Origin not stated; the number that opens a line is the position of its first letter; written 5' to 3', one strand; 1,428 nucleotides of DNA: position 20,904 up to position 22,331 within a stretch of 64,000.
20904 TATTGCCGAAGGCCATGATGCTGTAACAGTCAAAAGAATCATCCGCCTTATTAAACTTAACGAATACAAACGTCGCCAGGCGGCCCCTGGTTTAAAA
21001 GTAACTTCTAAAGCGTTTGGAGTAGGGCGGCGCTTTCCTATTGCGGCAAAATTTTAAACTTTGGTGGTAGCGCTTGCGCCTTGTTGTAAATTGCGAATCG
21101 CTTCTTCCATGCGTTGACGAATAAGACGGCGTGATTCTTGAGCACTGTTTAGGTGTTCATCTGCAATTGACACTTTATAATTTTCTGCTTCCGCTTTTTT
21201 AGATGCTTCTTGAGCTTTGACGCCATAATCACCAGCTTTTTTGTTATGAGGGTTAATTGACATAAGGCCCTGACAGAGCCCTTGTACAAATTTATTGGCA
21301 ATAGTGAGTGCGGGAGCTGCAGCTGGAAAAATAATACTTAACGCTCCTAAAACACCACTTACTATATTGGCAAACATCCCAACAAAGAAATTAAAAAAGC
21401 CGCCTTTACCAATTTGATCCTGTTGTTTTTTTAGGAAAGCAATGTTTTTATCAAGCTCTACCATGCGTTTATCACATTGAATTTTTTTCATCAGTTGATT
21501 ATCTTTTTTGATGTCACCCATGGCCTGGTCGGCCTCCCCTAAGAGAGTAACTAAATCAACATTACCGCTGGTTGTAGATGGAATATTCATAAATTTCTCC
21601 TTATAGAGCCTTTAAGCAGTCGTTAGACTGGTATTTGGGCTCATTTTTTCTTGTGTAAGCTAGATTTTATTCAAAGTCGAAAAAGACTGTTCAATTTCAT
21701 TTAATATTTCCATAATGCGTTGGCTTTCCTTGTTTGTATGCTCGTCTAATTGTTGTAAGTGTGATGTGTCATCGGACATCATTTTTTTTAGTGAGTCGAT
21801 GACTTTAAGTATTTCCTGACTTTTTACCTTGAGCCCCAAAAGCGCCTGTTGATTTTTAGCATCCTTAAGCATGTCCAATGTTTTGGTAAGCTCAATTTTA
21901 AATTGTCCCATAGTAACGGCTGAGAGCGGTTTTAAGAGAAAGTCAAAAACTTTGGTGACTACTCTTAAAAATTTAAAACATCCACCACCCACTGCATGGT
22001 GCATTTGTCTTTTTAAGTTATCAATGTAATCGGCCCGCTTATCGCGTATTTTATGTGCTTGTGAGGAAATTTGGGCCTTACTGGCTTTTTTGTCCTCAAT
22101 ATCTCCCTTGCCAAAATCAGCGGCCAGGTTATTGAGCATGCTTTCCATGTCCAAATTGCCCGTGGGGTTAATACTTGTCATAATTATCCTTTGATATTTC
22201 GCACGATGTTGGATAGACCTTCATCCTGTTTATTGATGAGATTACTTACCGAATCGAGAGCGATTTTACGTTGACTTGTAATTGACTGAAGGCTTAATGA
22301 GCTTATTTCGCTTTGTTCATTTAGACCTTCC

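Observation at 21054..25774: Orphan injectisome export gate (sctV) followed by a five-gene cassette of paralogous small proteins with needle/filament-like C-termini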

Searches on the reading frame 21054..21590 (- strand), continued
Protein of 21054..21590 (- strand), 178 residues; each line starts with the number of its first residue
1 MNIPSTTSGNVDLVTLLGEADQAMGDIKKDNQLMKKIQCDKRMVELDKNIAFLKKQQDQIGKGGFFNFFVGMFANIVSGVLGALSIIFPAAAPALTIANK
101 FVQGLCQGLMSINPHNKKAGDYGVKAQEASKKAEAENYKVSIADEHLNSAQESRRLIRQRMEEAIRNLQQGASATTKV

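Call 79: find_encoding_contigs(protein=P0064, flank=10000, max_places=2)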
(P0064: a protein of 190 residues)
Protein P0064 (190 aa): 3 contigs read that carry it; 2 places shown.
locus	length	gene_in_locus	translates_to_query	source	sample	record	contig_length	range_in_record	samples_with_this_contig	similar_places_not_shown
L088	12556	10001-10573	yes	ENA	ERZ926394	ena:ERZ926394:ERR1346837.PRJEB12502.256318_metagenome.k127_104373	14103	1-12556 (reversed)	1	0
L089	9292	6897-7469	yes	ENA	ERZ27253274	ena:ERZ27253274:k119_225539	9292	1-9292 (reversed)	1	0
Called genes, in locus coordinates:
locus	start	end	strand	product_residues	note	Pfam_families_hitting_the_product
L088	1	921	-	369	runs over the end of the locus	-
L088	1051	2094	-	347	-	-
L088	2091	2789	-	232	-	-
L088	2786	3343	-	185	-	PF04542:Sigma70_r2 (weak), PF08281:Sigma70_r4_2, PF13384:HTH_23 (weak)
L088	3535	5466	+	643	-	-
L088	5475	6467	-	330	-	-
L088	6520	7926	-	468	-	-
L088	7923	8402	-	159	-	-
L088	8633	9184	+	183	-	-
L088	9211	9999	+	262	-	-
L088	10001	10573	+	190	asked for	-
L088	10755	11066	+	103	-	PF00829:Ribosomal_L21p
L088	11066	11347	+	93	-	PF01016:Ribosomal_L27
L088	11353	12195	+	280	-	PF00702:Hydrolase (faint), PF08282:Hydrolase_3, PF12710:HAD (faint), PF05116:S6PP (weak)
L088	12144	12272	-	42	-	-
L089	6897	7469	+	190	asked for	-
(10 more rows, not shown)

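Call 84: search_protein_families(library=pfam, proteins=[L001:24-545:+, L085:1862-2269:+, L001:5758-7086:+, L001:7093-8055:+, L086:2572-2847:+], max_evalue=0.05)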
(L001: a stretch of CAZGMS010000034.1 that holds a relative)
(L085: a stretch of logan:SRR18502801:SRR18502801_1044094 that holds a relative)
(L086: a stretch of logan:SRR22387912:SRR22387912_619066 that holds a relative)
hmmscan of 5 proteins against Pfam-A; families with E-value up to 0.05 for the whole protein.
L001:24-545:+ (173 aa): 2 families
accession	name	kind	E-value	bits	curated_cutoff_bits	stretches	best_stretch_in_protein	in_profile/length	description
PF17874.7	TPR_MalT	-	0.0074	16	45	1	12-57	112-157/336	MalT-like TPR region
PF10545.15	MADF_DNA_bdg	-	0.043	14.6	22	0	39-70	31-64/84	Alcohol dehydrogenase transcription factor Myb/SANT-like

L085:1862-2269:+ (135 aa): 0 families

L001:5758-7086:+ (442 aa): 1 family
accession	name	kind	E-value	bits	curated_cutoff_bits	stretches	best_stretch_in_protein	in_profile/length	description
PF00353.25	HemolysinCabind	-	2.1e-57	191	23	10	101-135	2-36/36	RTX calcium-binding nonapeptide repeat (4 copies)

L001:7093-8055:+ (320 aa): 0 families

L086:2572-2847:+ (91 aa): 3 families
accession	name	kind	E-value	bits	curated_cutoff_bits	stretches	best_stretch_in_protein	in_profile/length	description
PF14384.12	BrnA_antitoxin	-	0.0011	19.8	26.1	1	40-80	27-65/68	BrnA antitoxin of type II toxin-antitoxin system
PF22744.3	Toast-rack_PspC-Cterm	-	0.002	18.2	27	1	14-86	45-115/136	ToastRack found in some PspC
PF02244.21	Propep_M14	-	0.021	15.4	22.1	1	47-82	31-66/73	Carboxypeptidase activation peptide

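Call 90: search_solved_structures(query=A6, max_evalue=10)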
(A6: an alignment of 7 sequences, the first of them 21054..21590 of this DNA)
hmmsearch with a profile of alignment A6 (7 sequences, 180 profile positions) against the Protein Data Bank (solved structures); distinct sequences matched with E-value up to 10: 9.
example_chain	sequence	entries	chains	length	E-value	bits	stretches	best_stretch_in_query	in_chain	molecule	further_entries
9smy_A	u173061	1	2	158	0.034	17.4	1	86-177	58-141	HAMP domain-containing protein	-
8fit_A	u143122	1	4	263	0.038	17.2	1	38-162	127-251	cs074A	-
3nr7_A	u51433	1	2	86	0.16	15.2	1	72-144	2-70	DNA-binding protein H-NS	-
7sq4_A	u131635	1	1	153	0.82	12.9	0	99-134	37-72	Designed trefoil knot protein, variant 2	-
6jx7_A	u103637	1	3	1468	1.3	12.2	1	35-117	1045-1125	Feline Infectious Peritonitis Virus Spike Protein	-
9tlt_A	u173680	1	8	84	1.7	11.9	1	10-50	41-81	Sc-apCC-2-KLHL20-4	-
2pms_C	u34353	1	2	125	1.9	11.7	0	37-58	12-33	PNEUMOCOCCAL SURFACE PROTEIN A (PSPA)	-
7sq5_A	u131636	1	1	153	2.6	11.2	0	99-137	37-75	Designed trefoil knot protein, variant 3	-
5y5x_I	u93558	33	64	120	2.7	11.2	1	68-156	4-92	V-type ATP synthase, subunit (VAPC-THERM) | V-type ATP synthase subunit G | V-type ATP synthase, subunit G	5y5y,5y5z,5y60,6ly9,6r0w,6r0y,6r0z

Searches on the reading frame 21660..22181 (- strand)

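Call 4: search_protein_families(library=pfam, proteins=[window:21660-22181:-], max_evalue=1)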
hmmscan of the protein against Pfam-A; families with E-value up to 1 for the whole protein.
window:21660-22181:- (173 aa): 3 families
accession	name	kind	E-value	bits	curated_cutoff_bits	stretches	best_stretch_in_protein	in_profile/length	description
PF25030.1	M-HEAT_ATR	-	0.00074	19.5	27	1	91-165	76-150/230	Serine/threonine-protein kinase ATR, M-HEAT region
PF19533.4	Rab3-GAP_cat_C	-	0.022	15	27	1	117-164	11-58/203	Rab3 GTPase-activating protein catalytic subunit C-terminal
PF20504.3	IntS14_C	-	0.039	14.6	25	1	38-112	16-90/104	Integrator complex subunit 14, alpha-helical domain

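Call 5: search_protein_families(library=ncbifam, proteins=[window:21660-22181:-], max_evalue=1)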
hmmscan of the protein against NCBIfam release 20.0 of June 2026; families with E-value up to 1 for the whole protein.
window:21660-22181:- (173 aa): 4 families
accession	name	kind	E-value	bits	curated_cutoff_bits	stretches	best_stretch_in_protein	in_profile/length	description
NF008576.0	PRK11534.1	equivalog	0.0072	16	218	1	11-81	87-161/225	DNA-binding transcriptional regulator CsiR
NF041344.1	XopF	subfamily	0.0092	14.8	500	1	90-167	409-488/549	XopF/Hpa4 family type III secretion system effector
TIGR01950.1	SoxR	equivalog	0.012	15.3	116.9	1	33-70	79-116/142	redox-sensitive transcriptional activator SoxR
NF041346.1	XopF2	subfamily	0.097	11.5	600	1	90-165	416-490/546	type III secretion system effector XopF2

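Call 20: search_protein_families(library=ncbifam, proteins=[L020:6709-7431:-, L020:5876-6685:-, L020:5228-5833:-, L020:4880-5191:-, L020:4356-4853:-, L020:3437-4435:-, L020:2145-3440:-, L020:1639-2148:-, L020:7715-8908:-, L020:12039-13379:+], max_evalue=0.01)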
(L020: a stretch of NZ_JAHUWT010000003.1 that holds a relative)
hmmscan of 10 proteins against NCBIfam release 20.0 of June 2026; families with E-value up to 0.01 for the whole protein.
L020:6709-7431:- (240 aa): 3 families
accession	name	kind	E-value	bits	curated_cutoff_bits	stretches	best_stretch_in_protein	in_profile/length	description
TIGR04523.1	Mplasa_alph_rch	subfamily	0.0016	16.5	270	0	18-89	393-463/745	helix-rich protein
NF006543.0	PRK09039.1-2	equivalog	0.0045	16.8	305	0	156-230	145-220/350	peptidoglycan -binding protein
NF002556.0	PRK02119.1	equivalog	0.0095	16.1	119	0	160-196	6-42/73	hypothetical protein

L020:5876-6685:- (269 aa): 0 families

L020:5228-5833:- (201 aa): 0 families

L020:4880-5191:- (103 aa): 2 families
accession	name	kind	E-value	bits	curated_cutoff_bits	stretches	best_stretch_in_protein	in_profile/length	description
NF051897.1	Btc22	equivalog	3.7e-23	81.8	100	1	9-103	5-96/96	Btc22 family type III secretion system chaperone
TIGR02573.1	LcrG_PcrG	equivalog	0.0027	17.6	90.8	0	8-78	2-67/90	LcrG family type III secretion system chaperone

L020:4356-4853:- (165 aa): 7 families
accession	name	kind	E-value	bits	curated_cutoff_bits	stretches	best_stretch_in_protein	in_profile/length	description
TIGR02552.1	LcrH_SycD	equivalog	5.5e-33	113.6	104.8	1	24-155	2-134/136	SycD/LcrH family type III secretion system chaperone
NF011859.0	PRK15331.1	equivalog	4e-14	53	184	1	17-135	14-132/165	type III secretion system translocator chaperone SicA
NF011886.0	PRK15359.1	equivalog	1.5e-10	41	146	1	38-143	22-127/144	type III secretion system chaperone protein SscB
NF040959.1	MamA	equivalog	1.8e-06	27.6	200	1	30-137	61-168/204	magnetosome protein MamA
NF011890.0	PRK15363.1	equivalog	4.4e-06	26.4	163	1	18-156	12-152/157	CesD/SycD/LcrH family type III secretion system chaperone SscA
TIGR02917.1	PEP_TPR_lipo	equivalog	2.7e-05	22.2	312.2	1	38-147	565-674/899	XrtA/PEP-CTERM system TPR-repeat protein PrsT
NF047371.1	FlcA_CTERM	equivalog_domain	0.00015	20.4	300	1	40-100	473-533/646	periplasmic flagellar collar protein FlcA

L020:3437-4435:- (332 aa): 2 families
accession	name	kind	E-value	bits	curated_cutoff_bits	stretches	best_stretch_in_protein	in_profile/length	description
NF038055.1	T3SS_SctB_pilot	subfamily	4.4e-25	88.8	37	1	38-332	9-313/313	type III secretion system translocon subunit SctB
NF052420.1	translocon_SseD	equivalog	5.9e-09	36.2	130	2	219-320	52-151/152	type III secretion system translocon protein SseD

L020:2145-3440:- (431 aa): 2 families
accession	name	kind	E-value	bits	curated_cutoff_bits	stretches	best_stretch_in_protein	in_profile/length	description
NF011889.0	PRK15362.1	equivalog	4e-06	25.8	540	1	98-185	111-194/476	type III secretion system translocon protein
NF046000.1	MAG1210_fam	subfamily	0.007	15.1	275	0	102-204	26-122/550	MAG1210 family protein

L020:1639-2148:- (169 aa): 12 families
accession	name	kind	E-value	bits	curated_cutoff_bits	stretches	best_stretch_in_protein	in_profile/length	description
TIGR02552.1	LcrH_SycD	equivalog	8.2e-33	113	104.8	1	33-161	6-134/136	SycD/LcrH family type III secretion system chaperone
NF011890.0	PRK15363.1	equivalog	5.6e-11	42.3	163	1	41-161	31-151/157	CesD/SycD/LcrH family type III secretion system chaperone SscA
NF011859.0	PRK15331.1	equivalog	2.2e-06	27.9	184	1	40-159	32-147/165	type III secretion system translocator chaperone SicA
TIGR02917.1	PEP_TPR_lipo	equivalog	9.5e-06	23.8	312.2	1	42-144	564-666/899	XrtA/PEP-CTERM system TPR-repeat protein PrsT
TIGR02795.1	tol_pal_ybgF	equivalog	6.1e-05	23.6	90.1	1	48-141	5-104/119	tol-pal system protein YbgF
NF040959.1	MamA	equivalog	6.5e-05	22.5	200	1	39-143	30-135/204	magnetosome protein MamA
NF011886.0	PRK15359.1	equivalog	8.7e-05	22.3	146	1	43-161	22-140/144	type III secretion system chaperone protein SscB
NF008520.0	PRK11447.1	equivalog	0.00028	18.8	858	1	69-159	594-683/1157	cellulose synthase complex outer membrane protein BcsC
NF052415.1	T3SS_chap_SctY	equivalog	0.00061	20.3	70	0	40-98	1-59/106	type III secretion apparatus assembly chaperone SctY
TIGR03939.1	PGA_TPR_OMP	equivalog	0.0017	16.7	366.65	0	36-98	80-139/800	poly-beta-1,6 N-acetyl-D-glucosamine export porin PgaA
NF047371.1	FlcA_CTERM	equivalog_domain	0.0032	16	300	1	31-103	459-531/646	periplasmic flagellar collar protein FlcA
NF011726.0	PRK15179.1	equivalog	0.0048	15.2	733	1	28-155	35-162/694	Vi polysaccharide biosynthesis protein TviE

L020:7715-8908:- (397 aa): 0 families

L020:12039-13379:+ (446 aa): 3 families
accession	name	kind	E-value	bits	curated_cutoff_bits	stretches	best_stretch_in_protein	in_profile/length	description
TIGR02500.1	type_III_yscD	equivalog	7.6e-62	209.6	86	1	12-445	2-411/413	type III secretion system inner membrane ring subunit SctD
NF041525.1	HrpD5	equivalog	2.5e-13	50.2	300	1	132-307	101-271/314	HrpD5 family protein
NF051434.1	ArfA_OmpATb_N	equivalog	0.001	19.4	81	0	276-312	74-109/114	channel-forming protein ArfA/OmpATb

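Call 75: search_protein_families(library=ncbifam, proteins=[L001:3107-3400:+], max_evalue=0.5)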
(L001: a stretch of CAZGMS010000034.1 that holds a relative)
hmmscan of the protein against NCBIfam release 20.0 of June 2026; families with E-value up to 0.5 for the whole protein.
L001:3107-3400:+ (97 aa): 1 family
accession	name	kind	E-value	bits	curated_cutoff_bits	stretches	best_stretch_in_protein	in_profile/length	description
NF033611.0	SAVED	domain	0.11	12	33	1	49-93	45-91/261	SAVED domain-containing protein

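Call 84: search_protein_families(library=pfam, proteins=[L001:24-545:+, L001:5758-7086:+, L001:7093-8055:+], max_evalue=0.05)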
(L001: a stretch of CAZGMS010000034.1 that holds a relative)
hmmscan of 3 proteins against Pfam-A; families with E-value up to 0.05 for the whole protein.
L001:24-545:+ (173 aa): 2 families
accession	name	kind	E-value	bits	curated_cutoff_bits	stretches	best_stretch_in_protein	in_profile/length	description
PF17874.7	TPR_MalT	-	0.0074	16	45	1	12-57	112-157/336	MalT-like TPR region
PF10545.15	MADF_DNA_bdg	-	0.043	14.6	22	0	39-70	31-64/84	Alcohol dehydrogenase transcription factor Myb/SANT-like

L001:5758-7086:+ (442 aa): 1 family
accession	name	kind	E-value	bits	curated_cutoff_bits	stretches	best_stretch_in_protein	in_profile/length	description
PF00353.25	HemolysinCabind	-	2.1e-57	191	23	10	101-135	2-36/36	RTX calcium-binding nonapeptide repeat (4 copies)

L001:7093-8055:+ (320 aa): 0 families
